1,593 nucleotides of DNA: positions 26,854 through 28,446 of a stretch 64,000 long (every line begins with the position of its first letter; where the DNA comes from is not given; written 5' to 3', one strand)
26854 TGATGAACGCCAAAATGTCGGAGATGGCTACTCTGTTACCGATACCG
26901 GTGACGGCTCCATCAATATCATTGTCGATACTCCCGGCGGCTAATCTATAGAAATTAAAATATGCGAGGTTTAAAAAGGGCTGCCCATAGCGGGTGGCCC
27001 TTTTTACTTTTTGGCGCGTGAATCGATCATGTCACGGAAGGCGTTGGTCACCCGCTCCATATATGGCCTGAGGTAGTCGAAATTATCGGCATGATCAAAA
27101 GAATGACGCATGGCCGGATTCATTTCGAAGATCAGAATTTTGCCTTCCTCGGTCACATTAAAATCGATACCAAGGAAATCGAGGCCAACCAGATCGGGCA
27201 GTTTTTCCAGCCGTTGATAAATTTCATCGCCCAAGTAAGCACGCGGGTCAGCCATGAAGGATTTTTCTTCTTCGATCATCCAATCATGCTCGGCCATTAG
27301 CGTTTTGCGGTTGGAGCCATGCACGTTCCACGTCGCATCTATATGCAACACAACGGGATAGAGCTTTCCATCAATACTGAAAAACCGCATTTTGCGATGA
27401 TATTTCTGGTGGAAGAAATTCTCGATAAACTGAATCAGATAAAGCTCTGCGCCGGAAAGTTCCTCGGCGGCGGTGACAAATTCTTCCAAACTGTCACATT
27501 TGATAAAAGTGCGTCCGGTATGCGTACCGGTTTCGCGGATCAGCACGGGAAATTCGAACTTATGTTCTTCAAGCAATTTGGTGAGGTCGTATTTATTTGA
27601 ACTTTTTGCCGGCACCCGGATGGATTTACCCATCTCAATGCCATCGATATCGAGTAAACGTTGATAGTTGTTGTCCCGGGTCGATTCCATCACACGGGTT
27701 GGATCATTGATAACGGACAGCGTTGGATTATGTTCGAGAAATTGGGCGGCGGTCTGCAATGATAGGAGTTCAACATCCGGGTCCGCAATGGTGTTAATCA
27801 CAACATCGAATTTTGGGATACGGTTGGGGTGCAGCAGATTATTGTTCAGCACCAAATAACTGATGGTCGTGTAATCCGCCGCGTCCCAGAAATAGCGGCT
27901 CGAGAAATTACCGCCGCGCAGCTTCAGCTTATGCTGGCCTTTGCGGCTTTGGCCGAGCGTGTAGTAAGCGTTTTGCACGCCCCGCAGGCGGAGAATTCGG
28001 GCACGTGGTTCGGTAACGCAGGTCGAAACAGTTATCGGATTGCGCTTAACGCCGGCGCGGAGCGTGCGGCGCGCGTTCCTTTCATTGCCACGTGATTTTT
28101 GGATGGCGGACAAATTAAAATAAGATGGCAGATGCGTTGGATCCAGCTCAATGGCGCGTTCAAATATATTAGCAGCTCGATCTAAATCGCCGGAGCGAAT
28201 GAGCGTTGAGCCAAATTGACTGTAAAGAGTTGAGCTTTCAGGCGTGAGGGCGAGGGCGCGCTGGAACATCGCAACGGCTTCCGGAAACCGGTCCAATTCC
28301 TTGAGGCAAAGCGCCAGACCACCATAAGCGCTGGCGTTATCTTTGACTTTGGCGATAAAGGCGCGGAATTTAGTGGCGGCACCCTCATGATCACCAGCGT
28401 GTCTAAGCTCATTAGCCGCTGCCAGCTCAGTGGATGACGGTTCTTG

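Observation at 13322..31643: Lap-like giant-adhesin release locus with a Cache-PAS-degenerate-HD-GYP membrane protein in the LapD position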

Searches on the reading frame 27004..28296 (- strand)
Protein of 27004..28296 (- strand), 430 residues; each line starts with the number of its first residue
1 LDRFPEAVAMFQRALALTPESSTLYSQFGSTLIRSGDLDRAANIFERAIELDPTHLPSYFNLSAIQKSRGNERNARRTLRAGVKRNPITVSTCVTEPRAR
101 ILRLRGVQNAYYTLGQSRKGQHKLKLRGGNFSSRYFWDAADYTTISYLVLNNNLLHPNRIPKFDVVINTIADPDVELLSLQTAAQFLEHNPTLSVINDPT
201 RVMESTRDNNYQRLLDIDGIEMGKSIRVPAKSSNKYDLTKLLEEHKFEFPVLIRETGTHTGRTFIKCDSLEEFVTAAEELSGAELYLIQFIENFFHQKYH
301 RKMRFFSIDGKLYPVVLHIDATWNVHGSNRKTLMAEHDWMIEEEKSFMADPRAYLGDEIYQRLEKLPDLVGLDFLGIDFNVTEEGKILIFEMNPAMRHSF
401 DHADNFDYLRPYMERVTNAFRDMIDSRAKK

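Call 6: search_protein_families(library=pfam, proteins=[window:27004-28296:-], max_evalue=0.01)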
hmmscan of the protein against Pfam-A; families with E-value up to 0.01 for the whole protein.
window:27004-28296:- (430 aa): 13 families
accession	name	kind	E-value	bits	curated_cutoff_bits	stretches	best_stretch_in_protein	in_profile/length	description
PF14559.12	TPR_19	-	2e-12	47.7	25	2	3-63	6-65/68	Tetratricopeptide repeat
PF13431.12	TPR_17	-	9e-10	38.5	24.4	1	45-75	2-32/34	Tetratricopeptide repeat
PF07719.23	TPR_2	-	1.2e-09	38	27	1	25-55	4-34/34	Tetratricopeptide repeat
PF13181.12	TPR_8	-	1.6e-09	37.6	25.7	1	24-55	3-34/34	Tetratricopeptide repeat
PF13424.12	TPR_12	-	4.6e-08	33.6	30.1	2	1-52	16-75/77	Tetratricopeptide repeat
PF13428.12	TPR_14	-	1.5e-07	31.8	23.5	0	29-62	8-41/44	Tetratricopeptide repeat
PF13414.12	TPR_11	-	3.5e-06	27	26.8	0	29-62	1-34/42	TPR repeat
PF13176.12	TPR_7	-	8.3e-06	25.9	27.9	0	29-55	6-34/36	Tetratricopeptide repeat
PF00515.34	TPR_1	-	9.5e-06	25.7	27.8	0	30-55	9-34/34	Tetratricopeptide repeat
PF13432.12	TPR_16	-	3.8e-05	24.5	32.7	1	3-54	12-63/65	Tetratricopeptide repeat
PF13371.12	TPR_9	-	5e-05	23.7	35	1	2-54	9-61/73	Tetratricopeptide repeat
PF13374.12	TPR_10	-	0.001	19.5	27.5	0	24-50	4-30/42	Tetratricopeptide repeat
PF23914.1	TPR_CcmH_CycH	-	0.0015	18.9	42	1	5-75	67-140/158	Cytochrome c-type biogenesis protein H TPR domain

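Call 9: search_protein_families(library=ncbifam, proteins=[window:27004-28296:-], max_evalue=0.01)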
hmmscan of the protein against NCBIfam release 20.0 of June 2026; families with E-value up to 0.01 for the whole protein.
window:27004-28296:- (430 aa): 9 families
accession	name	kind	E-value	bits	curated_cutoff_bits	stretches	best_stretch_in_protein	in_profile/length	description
TIGR02917.1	PEP_TPR_lipo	equivalog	7.1e-08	30.8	312.2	1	6-89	449-532/899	XrtA/PEP-CTERM system TPR-repeat protein PrsT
TIGR02521.1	type_IV_pilW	equivalog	1.2e-06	28.2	154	1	6-87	83-166/234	type IV pilus biogenesis/stability protein PilW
TIGR00768.1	rimK_fam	subfamily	2.2e-06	27.3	143.4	1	156-312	41-187/276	RimK family alpha-L-glutamate ligase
NF040959.1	MamA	equivalog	2.6e-06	27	200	1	2-78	119-195/204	magnetosome protein MamA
NF033920.0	C39_PA2778_fam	equivalog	1.1e-05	25.1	150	1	6-86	174-254/255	PA2778 family cysteine peptidase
TIGR02552.1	LcrH_SycD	equivalog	0.00026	20.7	104.8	1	3-85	33-115/136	SycD/LcrH family type III secretion system chaperone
NF008391.2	PRK11189.1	equivalog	0.00034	20.2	250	1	11-62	88-139/297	lipoprotein NlpI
TIGR00990.1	3a0801s09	subfamily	0.0012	17.5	757.25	1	7-85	384-462/615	mitochondrial import receptor subunit TOM70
TIGR04443.1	F420_CofF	equivalog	0.0023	17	300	1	195-313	80-193/283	coenzyme gamma-F420-2:alpha-L-glutamate ligase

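Call 63: find_homologous_proteins(query=window:27004-28296:-, max_evalue=0.00001)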
Query window:27004-28296:- (430 aa): 98 proteins with E <= 0.00001 among 8000 candidates.
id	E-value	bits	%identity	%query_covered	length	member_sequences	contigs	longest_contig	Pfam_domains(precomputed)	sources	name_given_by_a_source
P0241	1.1e-283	958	100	98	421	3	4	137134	PF14559.13,PF13431.13,PF13424.13,PF13181.13,PF07719.24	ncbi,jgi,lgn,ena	-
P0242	1.2e-244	830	86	98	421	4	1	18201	PF14559.13,PF13431.13,PF13181.13,PF07719.24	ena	-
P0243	2.3e-216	737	73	100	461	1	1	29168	PF13431.13,PF13414.13,PF13176.13,PF13428.13,PF13374.13,PF14559.13,PF00515.35,PF13424.13,PF13432.13,PF13181.13,PF07719.24,PF13174.13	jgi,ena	jgi:tetratricopeptide (TPR) repeat protein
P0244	1.6e-169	582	60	100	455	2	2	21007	PF14559.13,PF13414.13,PF00515.35,PF13424.13,PF13176.13,PF13432.13,PF13428.13,PF13181.13,PF07719.24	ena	-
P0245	9.7e-164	563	58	99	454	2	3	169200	PF13431.13,PF13414.13,PF00515.35,PF13424.13,PF13432.13,PF13428.13,PF13181.13,PF07719.24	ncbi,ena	-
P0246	2.0e-134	467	48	100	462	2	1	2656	PF14559.13,PF13431.13,PF23914.2,PF00515.35,PF13432.13,PF13428.13,PF13181.13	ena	-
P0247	2.8e-130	453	49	95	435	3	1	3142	PF14559.13,PF13432.13,PF07719.24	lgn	-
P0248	5.4e-127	442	48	92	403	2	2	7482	-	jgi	-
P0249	3.4e-126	440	48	95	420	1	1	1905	-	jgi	-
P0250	1.4e-125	438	47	100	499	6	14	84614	PF14559.13,PF13431.13,PF23914.2,PF13414.13,PF00515.35,PF13432.13,PF13428.13,PF07719.24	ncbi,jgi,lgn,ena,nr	ncbi:MAG: hypothetical protein CMM10_04905 [Rhodospirillaceae bacterium]|jgi:tetratricopeptide (TPR)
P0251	2.9e-125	437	45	100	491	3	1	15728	PF14559.13,PF23914.2,PF00515.35,PF13432.13,PF13428.13,PF13181.13,PF07719.24,PF13174.13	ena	-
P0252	8.8e-125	435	47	98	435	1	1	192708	PF14559.13,PF13431.13,PF13414.13,PF00515.35,PF13432.13,PF13428.13,PF13181.13,PF07719.24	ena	-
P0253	1.2e-124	435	48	98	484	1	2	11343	PF14559.13,PF13414.13,PF00515.35,PF13424.13,PF13176.13,PF13432.13,PF13428.13,PF13181.13,PF07719.24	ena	-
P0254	1.6e-123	431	47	98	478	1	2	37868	PF14559.13,PF13414.13,PF00515.35,PF13424.13,PF13176.13,PF13432.13,PF13428.13,PF13181.13,PF07719.24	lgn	-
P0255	1.8e-123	431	46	96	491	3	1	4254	PF14559.13,PF23914.2,PF13432.13,PF13428.13,PF13181.13,PF07719.24,PF13174.13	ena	-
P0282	1.0e-100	356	42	93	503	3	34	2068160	-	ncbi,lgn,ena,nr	ncbi:MAG: tetratricopeptide repeat protein [Kordiimonadaceae bacterium]|nr:tetratricopeptide repeat 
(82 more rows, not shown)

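Call 64: find_encoding_contigs(protein=P0241, flank=10000, max_places=3)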
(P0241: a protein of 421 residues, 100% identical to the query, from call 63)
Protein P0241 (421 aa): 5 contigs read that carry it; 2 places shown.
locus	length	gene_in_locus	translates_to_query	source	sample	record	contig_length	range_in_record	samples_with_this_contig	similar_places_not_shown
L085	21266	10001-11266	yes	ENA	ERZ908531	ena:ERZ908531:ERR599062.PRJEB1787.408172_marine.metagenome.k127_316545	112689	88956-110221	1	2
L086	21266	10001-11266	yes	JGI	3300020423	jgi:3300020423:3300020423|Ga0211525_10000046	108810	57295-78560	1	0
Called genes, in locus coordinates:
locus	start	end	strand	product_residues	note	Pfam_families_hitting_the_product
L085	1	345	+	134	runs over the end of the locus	PF12172:zf-ChsH2, PF01796:OB_ChsH2_C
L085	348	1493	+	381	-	PF02803:Thiolase_C (weak), PF22691:Thiolase_C_1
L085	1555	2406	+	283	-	PF13452:FAS1_DH_region (weak), PF01575:MaoC_dehydratas (faint), PF27832:Htd2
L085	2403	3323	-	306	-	PF00106:adh_short, PF08659:KR, PF13561:adh_short_C2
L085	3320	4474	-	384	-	PF02771:Acyl-CoA_dh_N, PF02770:Acyl-CoA_dh_M, PF00441:Acyl-CoA_dh_1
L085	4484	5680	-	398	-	PF02771:Acyl-CoA_dh_N, PF02770:Acyl-CoA_dh_M, PF00441:Acyl-CoA_dh_1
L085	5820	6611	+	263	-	PF09339:HTH_IclR, PF01614:IclR_C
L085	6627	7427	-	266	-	PF06035:Peptidase_C93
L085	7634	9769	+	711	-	PF02743:dCache_1, PF13487:HD_5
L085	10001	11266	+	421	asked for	PF07719:TPR_2 (faint), PF13181:TPR_8 (faint), PF13424:TPR_12 (faint), PF13431:TPR_17 (faint), PF14559:TPR_19 (weak)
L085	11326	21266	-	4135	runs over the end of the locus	?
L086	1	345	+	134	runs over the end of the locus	PF12172:zf-ChsH2, PF01796:OB_ChsH2_C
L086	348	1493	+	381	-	PF02803:Thiolase_C (weak), PF22691:Thiolase_C_1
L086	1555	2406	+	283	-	PF13452:FAS1_DH_region (weak), PF01575:MaoC_dehydratas (faint), PF27832:Htd2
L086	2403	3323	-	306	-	PF00106:adh_short, PF08659:KR, PF13561:adh_short_C2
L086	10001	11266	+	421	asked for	PF07719:TPR_2 (faint), PF13181:TPR_8 (faint), PF13424:TPR_12 (faint), PF13431:TPR_17 (faint), PF14559:TPR_19 (weak)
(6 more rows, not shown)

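Call 65: find_encoding_contigs(protein=P0282, flank=10000, max_places=2)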
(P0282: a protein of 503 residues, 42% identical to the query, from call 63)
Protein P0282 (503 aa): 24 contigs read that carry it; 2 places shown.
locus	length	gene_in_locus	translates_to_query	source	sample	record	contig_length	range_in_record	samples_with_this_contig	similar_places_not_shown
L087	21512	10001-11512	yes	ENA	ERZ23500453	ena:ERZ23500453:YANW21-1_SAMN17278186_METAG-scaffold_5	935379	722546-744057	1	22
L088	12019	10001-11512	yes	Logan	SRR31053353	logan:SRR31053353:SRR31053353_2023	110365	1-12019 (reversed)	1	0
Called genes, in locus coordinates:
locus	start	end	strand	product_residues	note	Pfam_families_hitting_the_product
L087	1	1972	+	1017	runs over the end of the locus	PF00873:ACR_tran, PF02355:SecD_SecF_C (weak)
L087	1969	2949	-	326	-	PF02668:TauD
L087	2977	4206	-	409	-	PF01408:GFO_IDH_MocA, PF02894:GFO_IDH_MocA_C, PF22725:GFO_IDH_MocA_C3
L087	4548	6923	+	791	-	PF07715:Plug, PF00593:TonB_dep_Rec_b-barrel, PF14905:OMP_b-brl_3 (weak)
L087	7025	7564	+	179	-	PF04290:DctQ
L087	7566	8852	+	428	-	PF06808:DctM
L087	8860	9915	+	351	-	PF03480:DctP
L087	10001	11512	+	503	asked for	-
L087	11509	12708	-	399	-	PF00155:Aminotran_1_2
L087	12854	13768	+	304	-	PF13714:PEP_mutase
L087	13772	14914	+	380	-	PF02775:TPP_enzyme_C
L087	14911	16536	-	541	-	PF00528:BPD_transp_1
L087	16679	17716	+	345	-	PF00005:ABC_tran, PF13304:AAA_21 (faint)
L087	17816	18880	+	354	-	PF01547:SBP_bac_1, PF13531:SBP_bac_11, PF13416:SBP_bac_8, PF13343:SBP_bac_6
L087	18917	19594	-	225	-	PF13640:2OG-FeII_Oxy_3, PF18331:PKHD_C (weak)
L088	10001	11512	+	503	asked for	-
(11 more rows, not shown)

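Call 77: search_protein_families(alignment_id=A2, library=pfam, max_evalue=0.01)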
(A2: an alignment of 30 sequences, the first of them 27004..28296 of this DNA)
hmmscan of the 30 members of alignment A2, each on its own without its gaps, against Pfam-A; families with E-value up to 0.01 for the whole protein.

A. member 1, window:27004-28296:- (430 aa): 13 families
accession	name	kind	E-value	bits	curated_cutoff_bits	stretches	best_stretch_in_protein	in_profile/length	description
PF14559.12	TPR_19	-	2e-12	47.7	25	2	3-63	6-65/68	Tetratricopeptide repeat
PF13431.12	TPR_17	-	9e-10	38.5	24.4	1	45-75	2-32/34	Tetratricopeptide repeat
PF07719.23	TPR_2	-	1.2e-09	38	27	1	25-55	4-34/34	Tetratricopeptide repeat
PF13181.12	TPR_8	-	1.6e-09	37.6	25.7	1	24-55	3-34/34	Tetratricopeptide repeat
PF13424.12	TPR_12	-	4.6e-08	33.6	30.1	2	1-52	16-75/77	Tetratricopeptide repeat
PF13428.12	TPR_14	-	1.5e-07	31.8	23.5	0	29-62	8-41/44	Tetratricopeptide repeat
PF13414.12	TPR_11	-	3.5e-06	27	26.8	0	29-62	1-34/42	TPR repeat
PF13176.12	TPR_7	-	8.3e-06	25.9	27.9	0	29-55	6-34/36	Tetratricopeptide repeat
PF00515.34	TPR_1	-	9.5e-06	25.7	27.8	0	30-55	9-34/34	Tetratricopeptide repeat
PF13432.12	TPR_16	-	3.8e-05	24.5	32.7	1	3-54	12-63/65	Tetratricopeptide repeat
PF13371.12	TPR_9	-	5e-05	23.7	35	1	2-54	9-61/73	Tetratricopeptide repeat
PF13374.12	TPR_10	-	0.001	19.5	27.5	0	24-50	4-30/42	Tetratricopeptide repeat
PF23914.1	TPR_CcmH_CycH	-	0.0015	18.9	42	1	5-75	67-140/158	Cytochrome c-type biogenesis protein H TPR domain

B. families by the number of members that match (of 30 scanned): 33 families (the first 25 are shown)
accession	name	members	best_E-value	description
PF14559.12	TPR_19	23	8.9e-16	Tetratricopeptide repeat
PF13428.12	TPR_14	23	4.1e-13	Tetratricopeptide repeat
PF07719.23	TPR_2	21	5.4e-13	Tetratricopeptide repeat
PF13432.12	TPR_16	18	3.1e-18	Tetratricopeptide repeat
PF13181.12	TPR_8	17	2.7e-14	Tetratricopeptide repeat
PF13424.12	TPR_12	16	7.9e-12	Tetratricopeptide repeat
PF13431.12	TPR_17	16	7.7e-10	Tetratricopeptide repeat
PF00515.34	TPR_1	14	1.3e-11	Tetratricopeptide repeat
PF23914.1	TPR_CcmH_CycH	13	1.3e-09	Cytochrome c-type biogenesis protein H TPR domain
PF13414.12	TPR_11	13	1.3e-08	TPR repeat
PF13176.12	TPR_7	11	7.5e-09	Tetratricopeptide repeat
PF13371.12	TPR_9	11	2e-06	Tetratricopeptide repeat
PF13174.12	TPR_6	10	7.7e-09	Tetratricopeptide repeat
PF13374.12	TPR_10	8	6.4e-07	Tetratricopeptide repeat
PF08443.16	RimK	6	7.1e-06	RimK-like ATP-grasp domain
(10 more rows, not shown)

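Call 81: predict_structure(alignment_id=A2)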
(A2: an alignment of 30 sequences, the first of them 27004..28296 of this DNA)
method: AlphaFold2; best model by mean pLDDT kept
length: 430 residues; sequences in the alignment: 30
mean_pLDDT: 92.9   pTM: 0.90
mean pLDDT of the five models: 92.9, 92.3, 91.8, 91.6, 91.3
residues with pLDDT >= 90: 356; 70-90: 63; 50-70: 9; < 50: 2
segments of 3 or more residues with pLDDT < 50: none
pLDDT, mean of each block of 10 residues (from residue 1): 78 94 95 92 97 95 95 95 94 96 95 83 87 92 97 84 97 96 97 97 96 96 96 93 96 88 89 94 95 91 96 95 72 89 97 98 96 96 96 90 88 97 96
secondary structure, 60 per line:
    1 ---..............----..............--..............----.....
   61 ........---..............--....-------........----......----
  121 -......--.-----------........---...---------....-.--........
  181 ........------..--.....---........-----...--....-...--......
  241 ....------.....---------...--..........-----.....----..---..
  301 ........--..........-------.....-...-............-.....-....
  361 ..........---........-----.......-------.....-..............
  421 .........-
elements in order: H4-17 H22-35 H38-51 H56-68 H72-85 E88-91 E99-106 E111-116 E122-127 E142-149 E165-168 H173-188 H199-203 H207-214 E220-222 E225-228 H235-244 E251-255 E265-267 H270-279 E285-289 E299-308 E311-320 H328-332 H338-349 H351-355 H357-370 E374-381 E387-393 H401-405 H407-429

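Call 83: fold_search(model_id=the predicted structure, library=pdb)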
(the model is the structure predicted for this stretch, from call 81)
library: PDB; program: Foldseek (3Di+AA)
matches with E <= 10: 1648; with E <= 0.001: 514
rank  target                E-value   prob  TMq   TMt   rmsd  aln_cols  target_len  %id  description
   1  1pk8_C                3.5e-10  1.00  0.39  0.53   8.2       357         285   14  Crystal Structure of Rat Synapsin I C Domain Complexed to Ca.ATP (released 2004-03-23)
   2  5k2m_A                4.3e-10  1.00  0.48  0.71   5.5       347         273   15  Bifunctional LysX/ArgX from Thermococcus kodakarensis with LysW-gamma-AAA (released 2016-09-07)
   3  7u9k_A                5.3e-10  1.00  0.39  0.48  10.0       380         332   12  Staphylococcus aureus D-alanine-D-alanine ligase in complex with ATP, D-ala-D-ala, Mg2+ and K+ (released 2023-03-15)
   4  5k2m_D                7.3e-10  1.00  0.47  0.71   5.3       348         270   14  Bifunctional LysX/ArgX from Thermococcus kodakarensis with LysW-gamma-AAA (released 2016-09-07)
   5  5k2m_H                8.5e-10  1.00  0.41  0.62   7.0       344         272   16  Bifunctional LysX/ArgX from Thermococcus kodakarensis with LysW-gamma-AAA (released 2016-09-07)
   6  3q1k_B                1.4e-09  1.00  0.38  0.46  10.2       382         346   13  The Crystal Structure of the D-alanyl-alanine Synthetase A from Salmonella enterica Typhimurium Complexed with ADP (released 2011-01-12)
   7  3i12_A                1.5e-09  1.00  0.39  0.45  10.5       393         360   12  The crystal structure of the D-alanyl-alanine synthetase A from Salmonella enterica subsp. enterica serovar Typhimuriu (released 2009-08-18)
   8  7u9k_B                1.6e-09  1.00  0.40  0.50   9.5       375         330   14  Staphylococcus aureus D-alanine-D-alanine ligase in complex with ATP, D-ala-D-ala, Mg2+ and K+ (released 2023-03-15)
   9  8fff                  1.6e-09  1.00  0.41  0.47   9.1       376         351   12  Crystal structure of Staphylococcus aureus D-alanine D-alanine ligase enzyme in complex with acetate (released 2024-05-08)
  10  3i12_B                1.7e-09  1.00  0.39  0.47  10.1       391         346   13  The crystal structure of the D-alanyl-alanine synthetase A from Salmonella enterica subsp. enterica serovar Typhimuriu (released 2009-08-18)
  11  3vpb_B                1.9e-09  1.00  0.43  0.61   6.7       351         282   13  ArgX from Sulfolobus tokodaii complexed with LysW/Glu/ADP/Mg/Zn/Sulfate (released 2013-02-27)
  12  3vpb_A                2.5e-09  1.00  0.43  0.62   6.5       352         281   14  ArgX from Sulfolobus tokodaii complexed with LysW/Glu/ADP/Mg/Zn/Sulfate (released 2013-02-27)
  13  3vpd_B                2.7e-09  1.00  0.40  0.60   7.1       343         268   14  LysX from Thermus thermophilus complexed with AMP-PNP (released 2013-02-27)
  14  1pk8_F                2.7e-09  1.00  0.39  0.54   7.5       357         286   13  Crystal Structure of Rat Synapsin I C Domain Complexed to Ca.ATP (released 2004-03-23)
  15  1pk8_H                2.7e-09  1.00  0.37  0.53   8.6       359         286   12  Crystal Structure of Rat Synapsin I C Domain Complexed to Ca.ATP (released 2004-03-23)
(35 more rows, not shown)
